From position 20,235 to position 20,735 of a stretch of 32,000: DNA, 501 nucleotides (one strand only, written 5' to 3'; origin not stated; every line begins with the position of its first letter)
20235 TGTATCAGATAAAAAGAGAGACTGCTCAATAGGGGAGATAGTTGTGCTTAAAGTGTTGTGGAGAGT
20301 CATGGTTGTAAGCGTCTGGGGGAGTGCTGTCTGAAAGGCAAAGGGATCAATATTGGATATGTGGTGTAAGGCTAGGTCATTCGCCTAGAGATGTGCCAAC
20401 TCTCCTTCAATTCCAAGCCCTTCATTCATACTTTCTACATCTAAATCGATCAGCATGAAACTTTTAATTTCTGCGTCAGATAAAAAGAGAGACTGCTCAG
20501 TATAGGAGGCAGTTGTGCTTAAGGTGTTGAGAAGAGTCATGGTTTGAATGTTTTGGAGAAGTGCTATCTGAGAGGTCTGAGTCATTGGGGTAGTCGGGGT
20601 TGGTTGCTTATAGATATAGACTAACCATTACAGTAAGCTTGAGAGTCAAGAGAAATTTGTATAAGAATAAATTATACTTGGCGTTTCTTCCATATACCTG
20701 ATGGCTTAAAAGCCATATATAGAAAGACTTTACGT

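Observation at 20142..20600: Tandemly duplicated small acidic ORFs of unknown family between the T1SS operon and the giant RTX gene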

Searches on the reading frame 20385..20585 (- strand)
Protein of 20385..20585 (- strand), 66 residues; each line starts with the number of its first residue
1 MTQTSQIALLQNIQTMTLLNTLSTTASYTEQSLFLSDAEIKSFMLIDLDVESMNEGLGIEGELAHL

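Call 7: search_protein_families(library=pfam, proteins=[window:20385-20585:-], max_evalue=0.01)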
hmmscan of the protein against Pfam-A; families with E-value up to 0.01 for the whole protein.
window:20385-20585:- (66 aa): 0 families

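Call 10: find_homologous_proteins(query=window:20388-20585:-, max_evalue=1)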
Query seq(66 aa) (66 aa): 5 proteins with E <= 1 among 5 candidates.
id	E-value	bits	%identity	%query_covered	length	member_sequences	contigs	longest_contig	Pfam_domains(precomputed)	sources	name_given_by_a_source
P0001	1.3e-31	124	98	100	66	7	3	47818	-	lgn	-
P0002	3.3e-19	85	81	82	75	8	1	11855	-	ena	-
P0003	1.2e-17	80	73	91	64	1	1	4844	-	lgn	-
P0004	4.9e-17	78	72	91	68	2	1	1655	-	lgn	-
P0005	6.6e-11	59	67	82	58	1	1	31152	-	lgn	-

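Call 13: find_encoding_contigs(protein=P0002, flank=10000, max_places=4)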
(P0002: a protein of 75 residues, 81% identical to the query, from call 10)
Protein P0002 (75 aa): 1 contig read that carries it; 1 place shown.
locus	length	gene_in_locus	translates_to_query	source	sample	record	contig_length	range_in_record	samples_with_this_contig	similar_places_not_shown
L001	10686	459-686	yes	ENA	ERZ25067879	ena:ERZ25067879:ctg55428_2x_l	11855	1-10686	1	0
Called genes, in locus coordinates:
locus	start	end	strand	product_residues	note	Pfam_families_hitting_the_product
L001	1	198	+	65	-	?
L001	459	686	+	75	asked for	-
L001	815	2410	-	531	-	PF25919:BSH_CusB (faint), PF25973:BSH_CzcB (weak), PF25984:BSH_YknX (weak), PF26002:Beta-barrel_AprE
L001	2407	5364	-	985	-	PF00027:cNMP_binding (weak), PF00664:ABC_membrane, PF00005:ABC_tran, PF02463:SMC_N (faint)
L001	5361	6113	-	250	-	PF13145:Rotamase_2 (weak), PF00639:Rotamase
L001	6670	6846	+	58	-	-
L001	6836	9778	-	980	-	-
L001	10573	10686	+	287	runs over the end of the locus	PF13489:Methyltransf_23, PF08241:Methyltransf_11, PF08242:Methyltransf_12 (weak), PF13649:Methyltransf_25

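Call 14: find_encoding_contigs(protein=P0005, flank=10000, max_places=4)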
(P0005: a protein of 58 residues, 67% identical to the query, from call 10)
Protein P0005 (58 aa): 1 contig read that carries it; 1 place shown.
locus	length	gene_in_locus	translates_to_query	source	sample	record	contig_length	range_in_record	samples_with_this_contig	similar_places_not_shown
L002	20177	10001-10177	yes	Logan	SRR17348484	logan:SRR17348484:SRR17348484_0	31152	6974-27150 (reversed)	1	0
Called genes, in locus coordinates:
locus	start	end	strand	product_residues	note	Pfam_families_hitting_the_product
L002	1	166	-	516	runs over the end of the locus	PF00069:Pkinase, PF01636:APH (faint), PF07714:PK_Tyr_Ser-Thr, PF01163:RIO1 (faint), PF03109:ABC1 (weak), PF17667:Pkinase_fungal (faint), PF13827:DUF4189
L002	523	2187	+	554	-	PF16697:Yop-YscD_cpl, PF00498:FHA, PF13185:GAF_2, PF01590:GAF, PF13492:GAF_3, PF00211:Guanylate_cyc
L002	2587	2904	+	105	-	-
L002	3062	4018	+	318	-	PF00376:MerR, PF13411:MerR_1, PF09278:MerR-DNA-bind, PF00805:Pentapeptide, PF13576:Pentapeptide_3 (faint), PF13599:Pentapeptide_4 (weak), PF00805:Pentapeptide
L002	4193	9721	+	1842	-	-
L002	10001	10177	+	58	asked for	-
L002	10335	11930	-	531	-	PF25919:BSH_CusB (faint), PF25973:BSH_CzcB (weak), PF25984:BSH_YknX (weak), PF26002:Beta-barrel_AprE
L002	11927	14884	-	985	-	PF00027:cNMP_binding (weak), PF03412:Peptidase_C39 (weak), PF00664:ABC_membrane, PF00005:ABC_tran, PF02463:SMC_N (faint)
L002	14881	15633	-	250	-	PF13145:Rotamase_2 (faint), PF00639:Rotamase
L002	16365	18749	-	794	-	-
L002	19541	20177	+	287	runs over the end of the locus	PF13489:Methyltransf_23, PF08241:Methyltransf_11, PF13649:Methyltransf_25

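Call 15: find_encoding_contigs(protein=P0001, flank=10000, max_places=4)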
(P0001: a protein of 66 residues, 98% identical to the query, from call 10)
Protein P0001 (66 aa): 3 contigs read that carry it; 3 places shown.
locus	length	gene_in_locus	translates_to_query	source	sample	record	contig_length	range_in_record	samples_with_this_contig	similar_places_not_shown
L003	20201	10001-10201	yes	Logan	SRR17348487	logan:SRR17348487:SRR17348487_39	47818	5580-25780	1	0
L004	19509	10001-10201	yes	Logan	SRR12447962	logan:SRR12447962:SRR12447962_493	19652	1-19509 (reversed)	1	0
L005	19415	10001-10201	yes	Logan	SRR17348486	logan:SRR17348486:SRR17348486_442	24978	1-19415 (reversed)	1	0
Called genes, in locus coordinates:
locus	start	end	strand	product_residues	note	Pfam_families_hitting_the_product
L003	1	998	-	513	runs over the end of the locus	PF00069:Pkinase, PF01636:APH (faint), PF07714:PK_Tyr_Ser-Thr, PF03109:ABC1 (weak), PF13827:DUF4189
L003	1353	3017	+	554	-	PF16697:Yop-YscD_cpl, PF00498:FHA, PF13185:GAF_2, PF01590:GAF, PF13492:GAF_3, PF00211:Guanylate_cyc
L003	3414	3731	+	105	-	-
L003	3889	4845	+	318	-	PF00376:MerR, PF13411:MerR_1, PF09278:MerR-DNA-bind, PF00805:Pentapeptide (weak), PF13599:Pentapeptide_4, PF13576:Pentapeptide_3 (faint), PF00805:Pentapeptide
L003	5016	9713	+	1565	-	-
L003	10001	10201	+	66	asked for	-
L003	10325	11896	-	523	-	PF25919:BSH_CusB (faint), PF26002:Beta-barrel_AprE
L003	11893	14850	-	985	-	PF00027:cNMP_binding (weak), PF00664:ABC_membrane, PF00005:ABC_tran, PF02463:SMC_N (faint)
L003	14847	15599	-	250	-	PF13145:Rotamase_2 (weak), PF00639:Rotamase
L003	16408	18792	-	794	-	-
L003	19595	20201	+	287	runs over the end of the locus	PF13489:Methyltransf_23, PF08241:Methyltransf_11, PF08242:Methyltransf_12 (weak), PF13649:Methyltransf_25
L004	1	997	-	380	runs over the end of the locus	?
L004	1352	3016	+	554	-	PF16697:Yop-YscD_cpl, PF00498:FHA, PF13185:GAF_2, PF01590:GAF, PF13492:GAF_3, PF00211:Guanylate_cyc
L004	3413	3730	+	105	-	-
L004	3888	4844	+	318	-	PF00376:MerR, PF13411:MerR_1, PF09278:MerR-DNA-bind, PF00805:Pentapeptide (weak), PF13599:Pentapeptide_4, PF00805:Pentapeptide, PF13599:Pentapeptide_4 (weak), PF00805:Pentapeptide, +1 more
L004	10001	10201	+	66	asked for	-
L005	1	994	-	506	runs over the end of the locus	PF00069:Pkinase, PF01636:APH (faint), PF07714:PK_Tyr_Ser-Thr, PF03109:ABC1 (weak), PF13827:DUF4189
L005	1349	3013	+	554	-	PF16697:Yop-YscD_cpl, PF00498:FHA, PF13185:GAF_2, PF01590:GAF, PF13492:GAF_3, PF00211:Guanylate_cyc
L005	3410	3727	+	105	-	-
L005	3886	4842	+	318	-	PF00376:MerR, PF13411:MerR_1, PF09278:MerR-DNA-bind, PF00805:Pentapeptide (weak), PF13576:Pentapeptide_3 (faint), PF00805:Pentapeptide, PF13599:Pentapeptide_4 (weak), PF00805:Pentapeptide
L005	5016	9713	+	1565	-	-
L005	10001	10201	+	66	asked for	-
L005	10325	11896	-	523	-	PF25919:BSH_CusB (faint), PF26002:Beta-barrel_AprE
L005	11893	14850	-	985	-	PF00027:cNMP_binding (weak), PF00664:ABC_membrane, PF00005:ABC_tran, PF02463:SMC_N (faint)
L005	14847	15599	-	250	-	PF13145:Rotamase_2 (weak), PF00639:Rotamase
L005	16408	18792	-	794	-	-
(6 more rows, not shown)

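Call 16: find_encoding_contigs(protein=P0003, flank=10000, max_places=4)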
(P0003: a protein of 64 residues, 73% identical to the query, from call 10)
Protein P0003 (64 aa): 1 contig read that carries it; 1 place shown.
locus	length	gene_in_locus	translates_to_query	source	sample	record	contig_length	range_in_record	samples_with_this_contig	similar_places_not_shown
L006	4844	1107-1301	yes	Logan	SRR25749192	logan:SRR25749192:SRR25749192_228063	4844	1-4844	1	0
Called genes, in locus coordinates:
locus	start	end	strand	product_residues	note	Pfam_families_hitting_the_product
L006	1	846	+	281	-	?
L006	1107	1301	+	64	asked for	-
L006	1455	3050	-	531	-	PF25919:BSH_CusB (faint), PF00364:Biotin_lipoyl (faint), PF26002:Beta-barrel_AprE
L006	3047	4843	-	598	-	?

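Call 17: find_encoding_contigs(protein=P0004, flank=10000, max_places=4)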
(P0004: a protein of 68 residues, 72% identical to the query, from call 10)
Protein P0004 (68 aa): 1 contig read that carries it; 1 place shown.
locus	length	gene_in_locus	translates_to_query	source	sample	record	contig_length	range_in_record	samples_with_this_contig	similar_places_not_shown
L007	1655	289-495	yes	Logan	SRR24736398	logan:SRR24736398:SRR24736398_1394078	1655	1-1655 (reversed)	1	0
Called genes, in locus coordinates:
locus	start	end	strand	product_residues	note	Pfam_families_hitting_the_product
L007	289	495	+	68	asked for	-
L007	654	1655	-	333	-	?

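Call 19: search_protein_families(library=ncbifam, proteins=[window:20385-20585:-], max_evalue=0.01)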
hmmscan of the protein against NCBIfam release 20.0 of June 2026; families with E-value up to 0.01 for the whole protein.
window:20385-20585:- (66 aa): 0 families

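Call 22: find_related_loci(query=A1, collection=genome_contigs, flank=10000)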
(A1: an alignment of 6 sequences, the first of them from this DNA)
Query A1 (66 aa) in genome_contigs; peptide patterns used: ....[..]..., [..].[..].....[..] (x = any residue, [..] = any of these).
51 stretches matched a pattern; 2 encode a relative of the query (tblastn E <= 1e-3); 2 distinct loci.
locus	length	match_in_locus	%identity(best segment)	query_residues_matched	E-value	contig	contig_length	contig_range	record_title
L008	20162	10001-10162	80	1-54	3e-24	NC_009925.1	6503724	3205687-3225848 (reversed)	Acaryochloris marina MBIC11017, complete sequence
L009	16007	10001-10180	57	1-60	1e-17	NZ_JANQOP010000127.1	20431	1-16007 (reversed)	MAG: Acaryochloris sp. IP29b_bin.137 k99_324428, whole genome shotgun sequence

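Call 26: list_cluster_members(proteins=[P0002, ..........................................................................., P0001, window:20178-20303:-, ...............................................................])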
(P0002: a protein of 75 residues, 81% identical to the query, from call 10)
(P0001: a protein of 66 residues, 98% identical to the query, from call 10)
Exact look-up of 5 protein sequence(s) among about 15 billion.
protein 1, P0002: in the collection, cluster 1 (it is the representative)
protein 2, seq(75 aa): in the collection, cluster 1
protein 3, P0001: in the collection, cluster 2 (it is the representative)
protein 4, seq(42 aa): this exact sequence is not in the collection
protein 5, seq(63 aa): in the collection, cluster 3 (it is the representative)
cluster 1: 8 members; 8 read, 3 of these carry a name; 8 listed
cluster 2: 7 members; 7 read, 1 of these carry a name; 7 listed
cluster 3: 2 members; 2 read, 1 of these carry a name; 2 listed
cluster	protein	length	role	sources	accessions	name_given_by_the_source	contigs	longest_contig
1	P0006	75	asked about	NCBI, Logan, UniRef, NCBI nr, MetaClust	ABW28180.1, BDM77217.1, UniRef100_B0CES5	hypothetical protein AM1_3184 [Acaryochloris marina MBIC11017] | Uncharacterized protein n=1 Tax=Acaryochloris marina (strain MBIC 11017) TaxID=329726 ... | 329726.AM1_3184 "" ""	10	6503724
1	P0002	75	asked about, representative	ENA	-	-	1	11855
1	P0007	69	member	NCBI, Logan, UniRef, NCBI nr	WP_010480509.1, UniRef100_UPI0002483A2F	hypothetical protein [Acaryochloris sp. CCMEE 5410] | hypothetical protein n=1 Tax=Acaryochloris sp. CCMEE 5410 TaxID=310037 RepID=UPI0002483A2F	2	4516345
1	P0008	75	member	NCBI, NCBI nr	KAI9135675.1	hypothetical protein ON05_017690 [Acaryochloris sp. CCMEE 5410]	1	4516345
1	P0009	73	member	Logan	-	-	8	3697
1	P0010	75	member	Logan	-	-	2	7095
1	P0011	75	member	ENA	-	-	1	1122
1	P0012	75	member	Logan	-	-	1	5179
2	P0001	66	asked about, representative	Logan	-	-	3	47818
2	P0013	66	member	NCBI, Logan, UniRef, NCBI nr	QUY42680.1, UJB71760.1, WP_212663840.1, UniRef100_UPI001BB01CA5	hypothetical protein HRE53_12840 [Acaryochloris sp. 'Moss Beach'] | hypothetical protein n=1 Tax=Acaryochloris TaxID=155977 RepID=UPI001BB01CA5 | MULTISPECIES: hypothetical protein [Acaryochloris]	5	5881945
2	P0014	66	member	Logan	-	-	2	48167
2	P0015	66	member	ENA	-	-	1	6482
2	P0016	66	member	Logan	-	-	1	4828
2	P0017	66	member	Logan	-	-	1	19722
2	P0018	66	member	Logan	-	-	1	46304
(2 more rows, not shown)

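Call 41: search_protein_representatives(alignment_id=A2)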
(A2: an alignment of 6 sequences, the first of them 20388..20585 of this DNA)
Query: 6 sequences, 65 profile positions. Proteins with E-value up to 0.001 (for the whole library): 12; up to 1e-10: 5; up to 1e-30: 1. The best 12 are listed.
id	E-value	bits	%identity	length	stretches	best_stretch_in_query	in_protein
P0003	1.5e-35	136.7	-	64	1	1-63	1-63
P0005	4.5e-27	109.5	-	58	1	7-65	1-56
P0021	1.2e-25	104.9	-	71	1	1-64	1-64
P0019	1.9e-17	78.6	-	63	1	1-60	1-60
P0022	1.0e-10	57.1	-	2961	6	15-52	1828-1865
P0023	7.8e-10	54.3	-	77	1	1-59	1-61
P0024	4.0e-08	48.8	-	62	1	4-62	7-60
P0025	2.6e-07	46.2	-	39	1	24-56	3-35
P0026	7.3e-07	44.8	-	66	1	20-56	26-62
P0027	2.3e-05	39.9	-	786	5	11-48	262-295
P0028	7.3e-05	38.4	-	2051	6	27-48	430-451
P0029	9.3e-04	34.8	-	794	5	28-48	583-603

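Call 42: predict_structure(alignment_id=A2)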
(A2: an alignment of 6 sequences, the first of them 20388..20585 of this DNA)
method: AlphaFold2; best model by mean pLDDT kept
length: 66 residues; sequences in the alignment: 6
mean_pLDDT: 65.0   pTM: 0.31
mean pLDDT of the five models: 65.0, 63.5, 61.3, 60.6, 55.0
residues with pLDDT >= 90: 2; 70-90: 20; 50-70: 32; < 50: 12
segments of 3 or more residues with pLDDT < 50: 57-66
pLDDT, mean of each block of 10 residues (from residue 1): 85 84 61 61 59 51 46
secondary structure, 60 per line:
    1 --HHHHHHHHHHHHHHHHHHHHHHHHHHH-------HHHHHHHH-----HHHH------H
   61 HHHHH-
elements in order: H3-29 H37-44 H50-53 H60-65

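Call 45: find_encoding_contigs(protein=P0023, flank=10000, max_places=3)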
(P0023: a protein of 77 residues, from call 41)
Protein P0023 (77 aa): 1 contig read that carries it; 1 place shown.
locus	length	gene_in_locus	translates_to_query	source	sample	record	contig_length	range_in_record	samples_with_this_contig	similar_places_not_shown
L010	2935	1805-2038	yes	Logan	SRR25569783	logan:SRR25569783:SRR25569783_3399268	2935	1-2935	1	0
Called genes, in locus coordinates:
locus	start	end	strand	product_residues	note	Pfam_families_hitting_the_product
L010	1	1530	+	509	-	?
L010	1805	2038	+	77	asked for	-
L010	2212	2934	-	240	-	?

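Call 46: find_encoding_contigs(protein=P0024, flank=10000, max_places=3)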
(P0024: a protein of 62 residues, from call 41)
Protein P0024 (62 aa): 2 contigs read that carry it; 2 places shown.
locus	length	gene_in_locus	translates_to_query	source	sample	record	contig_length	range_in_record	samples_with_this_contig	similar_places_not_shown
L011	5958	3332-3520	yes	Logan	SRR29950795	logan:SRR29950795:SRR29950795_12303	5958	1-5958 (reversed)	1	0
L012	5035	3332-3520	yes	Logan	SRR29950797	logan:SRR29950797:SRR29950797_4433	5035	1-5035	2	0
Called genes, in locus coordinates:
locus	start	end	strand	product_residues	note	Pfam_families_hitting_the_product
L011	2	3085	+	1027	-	?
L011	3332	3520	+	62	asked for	-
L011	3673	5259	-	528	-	PF25919:BSH_CusB (faint), PF25917:BSH_RND (faint), PF25935:BSH_LcnD (weak), PF25973:BSH_CzcB (weak), PF25984:BSH_YknX (weak), PF26002:Beta-barrel_AprE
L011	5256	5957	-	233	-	?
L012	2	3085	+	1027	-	?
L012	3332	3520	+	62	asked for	-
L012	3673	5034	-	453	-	?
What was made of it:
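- The gene always sits between the RTX gene's 3' end and the convergent hlyD (calls 13-17, 22, 45, 46).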

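Call 47: find_encoding_contigs(protein=P0026, flank=10000, max_places=3)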
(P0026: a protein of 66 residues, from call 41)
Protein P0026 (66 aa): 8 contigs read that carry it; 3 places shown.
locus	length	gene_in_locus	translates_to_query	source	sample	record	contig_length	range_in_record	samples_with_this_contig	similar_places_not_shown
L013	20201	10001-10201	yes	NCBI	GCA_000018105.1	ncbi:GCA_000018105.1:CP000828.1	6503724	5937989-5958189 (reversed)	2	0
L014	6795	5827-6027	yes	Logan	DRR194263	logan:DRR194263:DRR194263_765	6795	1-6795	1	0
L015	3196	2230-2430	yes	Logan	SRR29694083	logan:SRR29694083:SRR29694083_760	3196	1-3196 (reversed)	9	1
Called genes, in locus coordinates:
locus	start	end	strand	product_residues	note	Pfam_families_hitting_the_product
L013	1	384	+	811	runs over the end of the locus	PF08447:PAS_3, PF13426:PAS_9, PF00989:PAS, PF08447:PAS_3, PF13426:PAS_9, PF08447:PAS_3, PF00512:HisKA, PF02518:HATPase_c, +4 more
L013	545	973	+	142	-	PF00072:Response_reg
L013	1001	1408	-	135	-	PF00072:Response_reg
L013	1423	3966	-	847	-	PF08446:PAS_2, PF01590:GAF, PF00360:PHY, PF07536:HWE_HK, PF00072:Response_reg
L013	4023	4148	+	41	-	-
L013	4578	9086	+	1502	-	PF01339:CheB_methylest, PF03705:CheR_N, PF01739:CheR, PF13596:PAS_10, PF00989:PAS, PF08447:PAS_3, PF00989:PAS, PF08447:PAS_3, +8 more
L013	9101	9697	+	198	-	PF13426:PAS_9 (weak), PF08447:PAS_3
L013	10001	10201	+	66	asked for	-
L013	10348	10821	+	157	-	PF00111:Fer2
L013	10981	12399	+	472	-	PF01609:DDE_Tnp_1 (weak)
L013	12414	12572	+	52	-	-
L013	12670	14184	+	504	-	-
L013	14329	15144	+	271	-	-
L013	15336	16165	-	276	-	PF13613:HTH_Tnp_4, PF01609:DDE_Tnp_1, PF13359:DDE_Tnp_4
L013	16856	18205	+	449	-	PF23981:DUF7305 (weak)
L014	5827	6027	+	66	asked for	-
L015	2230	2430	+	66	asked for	-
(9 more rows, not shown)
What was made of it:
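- A paralogue lies in an unrelated context (call 47).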

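Call 53: find_homologous_proteins(query=A4, max_evalue=1)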
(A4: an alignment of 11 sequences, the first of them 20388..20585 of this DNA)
Query A4 (11 sequences) (66 aa, profile of the alignment): 15 proteins with E <= 1 among 2909 candidates.
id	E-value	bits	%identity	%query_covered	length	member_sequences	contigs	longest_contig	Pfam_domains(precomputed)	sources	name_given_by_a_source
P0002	1.5e-30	122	81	82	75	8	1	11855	-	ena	-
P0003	4.1e-30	121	73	91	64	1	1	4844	-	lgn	-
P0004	2.2e-29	119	72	91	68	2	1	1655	-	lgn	-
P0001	4.3e-29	118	98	100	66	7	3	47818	-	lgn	-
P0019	4.0e-27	111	57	91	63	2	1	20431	-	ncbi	-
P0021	7.8e-26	107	66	89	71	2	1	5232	-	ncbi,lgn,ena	-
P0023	1.5e-24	103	49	89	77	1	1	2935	-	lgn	-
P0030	2.8e-24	102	68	91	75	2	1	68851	-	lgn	-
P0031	2.4e-23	99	62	91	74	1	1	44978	-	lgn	-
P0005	4.3e-22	95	67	82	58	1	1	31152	-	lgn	-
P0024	6.0e-21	92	47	86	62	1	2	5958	-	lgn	-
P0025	1.7e-11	61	54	53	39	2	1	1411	-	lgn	-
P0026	3.2e-11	60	54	56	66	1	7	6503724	-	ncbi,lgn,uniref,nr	ncbi:hypothetical protein AM1_5890 [Acaryochloris marina MBIC11017]|uniref:Uncharacterized protein n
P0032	2.1e-10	58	51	53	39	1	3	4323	-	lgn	-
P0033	1.4e-9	55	49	56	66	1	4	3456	-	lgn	-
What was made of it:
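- The family is confined to one genus (calls 22, 41, 53), and synteny within a genus is the default expectation.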

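Call 55: find_encoding_contigs(protein=P0031, flank=10000, max_places=2)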
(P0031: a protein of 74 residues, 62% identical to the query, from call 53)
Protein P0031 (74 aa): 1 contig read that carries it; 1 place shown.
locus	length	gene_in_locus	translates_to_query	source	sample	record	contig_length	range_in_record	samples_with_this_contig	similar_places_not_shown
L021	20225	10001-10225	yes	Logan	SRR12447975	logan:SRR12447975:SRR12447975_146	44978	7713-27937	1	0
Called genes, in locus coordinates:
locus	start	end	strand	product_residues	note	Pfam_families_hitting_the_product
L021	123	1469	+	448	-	PF20706:GT4-conflict, PF13439:Glyco_transf_4, PF13579:Glyco_trans_4_4, PF00534:Glycos_transf_1, PF13692:Glyco_trans_1_4, PF13524:Glyco_trans_1_2 (weak)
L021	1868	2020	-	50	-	-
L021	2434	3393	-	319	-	PF00892:EamA, PF03151:TPT (faint), PF00892:EamA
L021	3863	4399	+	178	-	-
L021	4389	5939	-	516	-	PF00069:Pkinase, PF01636:APH (faint), PF07714:PK_Tyr_Ser-Thr, PF03109:ABC1 (weak), PF17667:Pkinase_fungal (weak), PF13827:DUF4189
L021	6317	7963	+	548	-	PF16697:Yop-YscD_cpl, PF00498:FHA, PF01590:GAF, PF13185:GAF_2, PF13492:GAF_3, PF00211:Guanylate_cyc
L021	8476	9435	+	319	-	-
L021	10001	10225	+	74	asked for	-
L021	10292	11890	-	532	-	PF25919:BSH_CusB (faint), PF00364:Biotin_lipoyl (weak), PF25917:BSH_RND (faint), PF25973:BSH_CzcB (weak), PF25984:BSH_YknX, PF26002:Beta-barrel_AprE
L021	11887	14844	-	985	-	PF00027:cNMP_binding (weak), PF00664:ABC_membrane, PF00005:ABC_tran, PF02463:SMC_N (faint)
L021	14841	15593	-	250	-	PF13145:Rotamase_2 (faint), PF00639:Rotamase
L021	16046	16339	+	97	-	-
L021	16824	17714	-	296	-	PF12146:Hydrolase_4, PF00561:Abhydrolase_1, PF12697:Abhydrolase_6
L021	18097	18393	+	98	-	-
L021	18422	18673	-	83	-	-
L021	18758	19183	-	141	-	PF13431:TPR_17 (faint), PF23914:TPR_CcmH_CycH (faint)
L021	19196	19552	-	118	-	PF01521:Fe-S_biosyn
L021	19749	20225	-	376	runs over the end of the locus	PF00483:NTP_transferase, PF12804:NTP_transf_3, PF25084:LbH_EIF2B (weak), PF00132:Hexapep (weak), PF25087:GMPPB_C (weak)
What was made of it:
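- The gene is always next to hlyD in the loci that have it (calls 13-17, 22, 45, 46, 55).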
